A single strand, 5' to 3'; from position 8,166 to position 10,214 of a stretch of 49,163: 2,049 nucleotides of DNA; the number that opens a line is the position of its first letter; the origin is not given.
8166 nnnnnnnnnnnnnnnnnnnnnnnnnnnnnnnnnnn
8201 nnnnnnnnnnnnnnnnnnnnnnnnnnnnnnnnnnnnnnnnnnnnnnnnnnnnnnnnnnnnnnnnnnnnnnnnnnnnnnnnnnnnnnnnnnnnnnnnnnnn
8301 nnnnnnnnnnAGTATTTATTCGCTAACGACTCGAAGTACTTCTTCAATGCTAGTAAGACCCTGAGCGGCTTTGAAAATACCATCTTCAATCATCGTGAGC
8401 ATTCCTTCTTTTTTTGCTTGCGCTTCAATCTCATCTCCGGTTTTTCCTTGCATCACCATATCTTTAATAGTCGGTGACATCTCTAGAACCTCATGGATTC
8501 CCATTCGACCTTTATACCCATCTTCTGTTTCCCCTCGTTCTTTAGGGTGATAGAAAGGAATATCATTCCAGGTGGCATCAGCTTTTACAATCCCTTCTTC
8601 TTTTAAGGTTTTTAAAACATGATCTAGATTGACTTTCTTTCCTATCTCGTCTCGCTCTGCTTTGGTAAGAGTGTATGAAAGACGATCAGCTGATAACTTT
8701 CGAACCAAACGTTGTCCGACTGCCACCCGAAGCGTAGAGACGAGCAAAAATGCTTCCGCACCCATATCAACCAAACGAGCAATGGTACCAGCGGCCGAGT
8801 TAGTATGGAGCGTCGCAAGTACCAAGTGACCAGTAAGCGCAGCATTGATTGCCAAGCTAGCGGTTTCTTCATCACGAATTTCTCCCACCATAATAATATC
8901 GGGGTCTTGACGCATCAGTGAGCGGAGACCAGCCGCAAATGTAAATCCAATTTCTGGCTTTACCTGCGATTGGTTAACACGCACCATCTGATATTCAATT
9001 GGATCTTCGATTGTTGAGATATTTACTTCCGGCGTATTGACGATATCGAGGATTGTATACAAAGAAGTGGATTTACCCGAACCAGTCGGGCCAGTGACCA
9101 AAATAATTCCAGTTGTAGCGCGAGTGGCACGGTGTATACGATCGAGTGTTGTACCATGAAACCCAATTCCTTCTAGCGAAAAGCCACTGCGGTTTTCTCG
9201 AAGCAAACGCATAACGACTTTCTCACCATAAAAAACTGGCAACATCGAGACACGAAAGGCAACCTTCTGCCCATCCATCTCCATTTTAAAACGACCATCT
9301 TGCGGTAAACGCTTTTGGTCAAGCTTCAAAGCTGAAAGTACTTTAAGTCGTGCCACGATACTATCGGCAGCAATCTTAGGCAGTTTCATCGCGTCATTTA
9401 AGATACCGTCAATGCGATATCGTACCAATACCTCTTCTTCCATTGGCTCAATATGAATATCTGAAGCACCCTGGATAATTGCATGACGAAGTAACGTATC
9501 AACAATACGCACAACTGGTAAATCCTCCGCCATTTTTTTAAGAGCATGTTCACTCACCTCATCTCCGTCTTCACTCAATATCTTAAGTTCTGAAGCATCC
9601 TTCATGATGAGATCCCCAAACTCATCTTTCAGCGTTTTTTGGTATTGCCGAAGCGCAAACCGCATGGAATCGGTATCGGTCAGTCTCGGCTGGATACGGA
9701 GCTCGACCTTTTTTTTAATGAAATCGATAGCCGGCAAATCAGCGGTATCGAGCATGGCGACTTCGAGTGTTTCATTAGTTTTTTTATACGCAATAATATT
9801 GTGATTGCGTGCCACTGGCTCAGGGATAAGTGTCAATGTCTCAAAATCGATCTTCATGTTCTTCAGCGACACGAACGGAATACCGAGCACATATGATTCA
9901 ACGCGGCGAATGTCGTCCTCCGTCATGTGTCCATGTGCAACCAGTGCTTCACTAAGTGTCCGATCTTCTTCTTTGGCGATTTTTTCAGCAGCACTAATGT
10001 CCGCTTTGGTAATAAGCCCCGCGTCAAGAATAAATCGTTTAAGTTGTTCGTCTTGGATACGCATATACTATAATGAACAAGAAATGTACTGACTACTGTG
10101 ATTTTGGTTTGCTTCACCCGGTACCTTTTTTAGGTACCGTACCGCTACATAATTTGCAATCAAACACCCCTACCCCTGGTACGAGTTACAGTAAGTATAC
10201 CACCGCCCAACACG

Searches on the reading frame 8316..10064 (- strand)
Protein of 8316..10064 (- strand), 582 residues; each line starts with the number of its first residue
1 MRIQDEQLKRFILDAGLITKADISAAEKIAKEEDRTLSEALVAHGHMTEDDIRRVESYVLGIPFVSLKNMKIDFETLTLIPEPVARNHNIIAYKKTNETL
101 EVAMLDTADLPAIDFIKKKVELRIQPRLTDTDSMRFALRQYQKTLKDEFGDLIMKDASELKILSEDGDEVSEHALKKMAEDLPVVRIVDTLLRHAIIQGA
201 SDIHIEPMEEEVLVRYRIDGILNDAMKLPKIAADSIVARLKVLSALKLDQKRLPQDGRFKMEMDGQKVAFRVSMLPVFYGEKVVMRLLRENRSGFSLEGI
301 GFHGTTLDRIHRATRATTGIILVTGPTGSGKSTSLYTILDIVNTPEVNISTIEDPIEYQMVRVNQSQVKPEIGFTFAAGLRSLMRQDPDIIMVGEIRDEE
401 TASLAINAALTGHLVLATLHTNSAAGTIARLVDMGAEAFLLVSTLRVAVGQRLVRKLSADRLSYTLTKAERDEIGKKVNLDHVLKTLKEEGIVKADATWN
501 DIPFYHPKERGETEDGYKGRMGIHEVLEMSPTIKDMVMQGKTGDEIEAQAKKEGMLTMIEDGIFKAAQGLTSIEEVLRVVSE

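Call 11: search_protein_families(library=ncbifam, proteins=[window:8316-10064:-])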
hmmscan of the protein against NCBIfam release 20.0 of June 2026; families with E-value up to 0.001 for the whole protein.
window:8316-10064:- (582 aa): 21 families
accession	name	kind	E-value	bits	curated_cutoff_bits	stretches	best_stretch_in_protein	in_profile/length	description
TIGR02538.1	type_IV_pilB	equivalog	6.5e-156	520.2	675.65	1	8-581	2-563/564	type IV-A pilus assembly ATPase PilB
TIGR02533.1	type_II_gspE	equivalog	6.2e-150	500.1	630.25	1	80-579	4-485/486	type II secretion system ATPase GspE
NF007755.0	PRK10436.1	equivalog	1.7e-119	399.5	617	1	85-580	14-459/465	type II secretion system protein GspE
NF053534.1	T4PilAsmATPsTfpB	equivalog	6.9e-119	397.9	850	1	37-580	53-582/584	type IV pilus assembly ATPase TfpB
NF041000.1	ATPase_ComGA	equivalog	7e-73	244.9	300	1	190-455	2-266/267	competence type IV pilus ATPase ComGA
TIGR01420.1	pilT_fam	subfamily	1.5e-52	179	319.1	1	189-455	3-269/343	PilT/PilU family type 4a pilus ATPase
TIGR02525.1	plasmid_TraJ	equivalog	2.8e-27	95.7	368.3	1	312-456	143-300/372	plasmid transfer ATPase TraJ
TIGR02524.1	dot_icm_DotB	equivalog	2.6e-25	89.4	463.3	1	310-462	126-293/358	Dot/Icm type IV secretion system ATPase DotB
TIGR02782.1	TrbB_P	equivalog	3.4e-15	56.1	304.55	1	307-438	126-259/303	P-type conjugative transfer ATPase TrbB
NF058587.1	archaellum_moto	equivalog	1.4e-14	53.8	550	1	321-433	278-395/527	archaellum flagellar ATPase motor FlaI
NF010469.0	PRK13894.1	subfamily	8.5e-14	51.6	508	1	309-432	141-265/320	conjugal transfer ATPase TrbB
NF010407.0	PRK13833.1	subfamily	2.7e-13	50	499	1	320-438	146-266/323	conjugal transfer protein TrbB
TIGR03819.1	heli_sec_ATPase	hypoth_equivalog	3.4e-13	49.5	373.15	1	233-446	96-312/340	TadA family conjugal transfer-associated ATPase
TIGR02788.1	VirB11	equivalog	1.4e-12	47.3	249.95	1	320-436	146-267/308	P-type DNA transfer ATPase VirB11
NF053672.1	bindosome_BasE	exception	3.2e-08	32.8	1000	1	322-437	274-395/512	bindosome assembly system ATPase subunit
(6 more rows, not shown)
